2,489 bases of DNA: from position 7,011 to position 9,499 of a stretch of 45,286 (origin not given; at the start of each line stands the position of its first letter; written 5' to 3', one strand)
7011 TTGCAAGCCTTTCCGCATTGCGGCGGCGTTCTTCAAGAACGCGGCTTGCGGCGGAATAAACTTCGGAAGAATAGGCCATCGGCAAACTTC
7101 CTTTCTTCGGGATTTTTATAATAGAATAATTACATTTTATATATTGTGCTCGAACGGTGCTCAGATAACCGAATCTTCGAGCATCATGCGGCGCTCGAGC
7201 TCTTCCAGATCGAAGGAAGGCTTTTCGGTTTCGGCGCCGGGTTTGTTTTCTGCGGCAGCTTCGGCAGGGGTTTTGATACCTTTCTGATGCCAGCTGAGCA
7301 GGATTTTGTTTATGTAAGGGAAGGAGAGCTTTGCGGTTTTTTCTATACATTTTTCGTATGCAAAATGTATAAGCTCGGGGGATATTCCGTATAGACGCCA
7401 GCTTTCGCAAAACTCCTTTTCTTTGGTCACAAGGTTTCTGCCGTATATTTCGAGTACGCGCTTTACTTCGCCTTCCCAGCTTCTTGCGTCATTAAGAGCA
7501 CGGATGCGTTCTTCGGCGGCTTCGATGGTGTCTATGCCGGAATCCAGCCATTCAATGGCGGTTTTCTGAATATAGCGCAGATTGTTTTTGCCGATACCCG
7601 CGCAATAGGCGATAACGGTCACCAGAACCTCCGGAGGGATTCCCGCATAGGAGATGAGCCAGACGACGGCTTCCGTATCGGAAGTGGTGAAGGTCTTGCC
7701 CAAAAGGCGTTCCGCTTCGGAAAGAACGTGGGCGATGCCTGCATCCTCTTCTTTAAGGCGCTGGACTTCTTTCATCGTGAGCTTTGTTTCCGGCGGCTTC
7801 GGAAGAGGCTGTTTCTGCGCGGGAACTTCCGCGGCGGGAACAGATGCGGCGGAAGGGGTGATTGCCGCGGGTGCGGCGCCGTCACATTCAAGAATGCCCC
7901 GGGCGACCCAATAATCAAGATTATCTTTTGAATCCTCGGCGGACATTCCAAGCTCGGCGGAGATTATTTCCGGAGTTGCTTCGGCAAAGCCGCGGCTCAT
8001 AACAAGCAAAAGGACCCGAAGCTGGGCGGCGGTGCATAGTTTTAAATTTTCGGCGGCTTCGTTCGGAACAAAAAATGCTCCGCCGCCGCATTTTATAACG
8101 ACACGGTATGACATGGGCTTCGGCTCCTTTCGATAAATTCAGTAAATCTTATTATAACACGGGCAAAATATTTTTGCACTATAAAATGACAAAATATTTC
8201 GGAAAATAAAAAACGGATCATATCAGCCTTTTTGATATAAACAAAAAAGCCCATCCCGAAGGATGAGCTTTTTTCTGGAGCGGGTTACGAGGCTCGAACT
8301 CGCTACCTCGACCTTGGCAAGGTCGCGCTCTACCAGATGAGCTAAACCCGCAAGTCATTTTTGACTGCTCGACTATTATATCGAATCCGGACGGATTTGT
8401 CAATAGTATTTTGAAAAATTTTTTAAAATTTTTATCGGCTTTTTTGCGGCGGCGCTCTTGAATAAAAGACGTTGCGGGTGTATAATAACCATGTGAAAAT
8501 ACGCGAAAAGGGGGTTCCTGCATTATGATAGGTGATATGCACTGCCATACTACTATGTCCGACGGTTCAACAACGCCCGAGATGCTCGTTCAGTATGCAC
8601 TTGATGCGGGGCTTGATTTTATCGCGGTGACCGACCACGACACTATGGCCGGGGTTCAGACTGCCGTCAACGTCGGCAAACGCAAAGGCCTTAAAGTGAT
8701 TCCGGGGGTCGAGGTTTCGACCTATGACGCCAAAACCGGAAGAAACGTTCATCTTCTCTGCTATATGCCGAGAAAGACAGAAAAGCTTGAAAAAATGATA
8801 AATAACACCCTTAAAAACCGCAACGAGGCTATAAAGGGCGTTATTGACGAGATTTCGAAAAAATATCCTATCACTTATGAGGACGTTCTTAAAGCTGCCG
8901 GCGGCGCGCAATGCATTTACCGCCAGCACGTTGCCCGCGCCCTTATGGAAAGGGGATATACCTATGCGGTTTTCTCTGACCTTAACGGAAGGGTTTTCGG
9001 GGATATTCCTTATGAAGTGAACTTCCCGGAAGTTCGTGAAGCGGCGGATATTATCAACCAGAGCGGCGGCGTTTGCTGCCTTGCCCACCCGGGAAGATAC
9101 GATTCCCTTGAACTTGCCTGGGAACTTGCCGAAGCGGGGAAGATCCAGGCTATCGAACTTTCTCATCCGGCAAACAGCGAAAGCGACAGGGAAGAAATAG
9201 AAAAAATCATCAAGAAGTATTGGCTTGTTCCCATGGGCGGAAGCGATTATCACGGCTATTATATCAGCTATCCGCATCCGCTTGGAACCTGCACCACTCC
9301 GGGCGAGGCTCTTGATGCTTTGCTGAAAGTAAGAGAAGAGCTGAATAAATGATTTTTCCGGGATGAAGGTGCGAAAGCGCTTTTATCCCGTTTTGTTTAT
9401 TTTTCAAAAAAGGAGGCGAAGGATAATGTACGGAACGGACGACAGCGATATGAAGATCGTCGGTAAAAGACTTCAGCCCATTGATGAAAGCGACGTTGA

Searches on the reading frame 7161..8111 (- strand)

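Call 57: search_protein_families(library=pfam, proteins=[window:7161-8111:-], max_evalue=0.0001)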
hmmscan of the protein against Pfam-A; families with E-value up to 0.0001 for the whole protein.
window:7161-8111:- (316 aa): 1 family
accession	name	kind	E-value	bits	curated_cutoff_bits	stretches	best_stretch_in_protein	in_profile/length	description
PF07261.16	DnaB_2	-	6.8e-37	125.4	22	2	131-202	2-73/74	Replication initiation and membrane attachment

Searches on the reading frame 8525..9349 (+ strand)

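Call 57: search_protein_families(library=pfam, proteins=[window:8525-9349:+], max_evalue=0.0001)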
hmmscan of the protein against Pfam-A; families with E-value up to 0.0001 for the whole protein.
window:8525-9349:+ (275 aa): 1 family
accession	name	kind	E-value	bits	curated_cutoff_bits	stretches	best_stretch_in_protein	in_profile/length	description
PF02811.25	PHP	-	2.2e-14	54.5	26.4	1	4-175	1-146/164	PHP domain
